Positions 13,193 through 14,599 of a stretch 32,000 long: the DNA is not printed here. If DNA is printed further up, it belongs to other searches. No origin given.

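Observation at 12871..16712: Candidate uncharacterised amidoligase system: enlarged GCS2-type ligase + GNAT fusion + sigma-r4-like HTH (M20 deacylase adjacent)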

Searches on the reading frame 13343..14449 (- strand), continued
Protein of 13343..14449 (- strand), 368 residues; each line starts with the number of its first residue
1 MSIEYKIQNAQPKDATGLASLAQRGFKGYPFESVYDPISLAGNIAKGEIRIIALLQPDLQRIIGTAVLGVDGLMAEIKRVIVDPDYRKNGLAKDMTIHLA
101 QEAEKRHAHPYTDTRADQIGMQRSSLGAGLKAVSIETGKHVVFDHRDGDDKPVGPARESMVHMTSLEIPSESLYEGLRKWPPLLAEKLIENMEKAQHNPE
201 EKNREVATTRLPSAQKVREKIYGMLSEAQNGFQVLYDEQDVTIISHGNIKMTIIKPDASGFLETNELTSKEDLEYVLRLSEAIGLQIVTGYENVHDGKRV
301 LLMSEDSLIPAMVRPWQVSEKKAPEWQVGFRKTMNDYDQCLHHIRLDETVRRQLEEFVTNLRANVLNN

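Call 81: find_encoding_contigs(protein=P0061, flank=6000, max_places=1)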
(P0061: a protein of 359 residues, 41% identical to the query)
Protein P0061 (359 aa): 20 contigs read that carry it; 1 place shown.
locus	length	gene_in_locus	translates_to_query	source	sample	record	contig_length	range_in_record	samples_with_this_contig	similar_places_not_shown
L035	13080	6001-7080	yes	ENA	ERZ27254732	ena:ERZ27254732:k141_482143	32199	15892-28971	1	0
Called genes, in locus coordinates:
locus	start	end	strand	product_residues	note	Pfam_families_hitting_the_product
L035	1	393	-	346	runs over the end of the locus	-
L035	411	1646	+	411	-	PF00749:tRNA-synt_1c, PF19269:Anticodon_2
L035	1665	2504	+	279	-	-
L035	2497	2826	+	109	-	-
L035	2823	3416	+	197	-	PF00561:Abhydrolase_1 (faint), PF06821:Ser_hydrolase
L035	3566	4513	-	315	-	PF00389:2-Hacid_dh, PF02826:2-Hacid_dh_C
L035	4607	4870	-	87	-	-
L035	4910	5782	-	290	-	PF00665:rve, PF13683:rve_3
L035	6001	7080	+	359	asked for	PF00583:Acetyltransf_1 (faint)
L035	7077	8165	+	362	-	PF01546:Peptidase_M20, PF07687:M20_dimer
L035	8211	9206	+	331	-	PF02912:Phe_tRNA-synt_N, PF01409:tRNA-synt_2d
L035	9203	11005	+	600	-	PF03483:B3_4, PF03484:B5, PF17759:tRNA_synthFbeta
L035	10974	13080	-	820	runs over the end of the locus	PF00912:Transgly, PF00905:Transpeptidase, PF17957:Big_7 (weak)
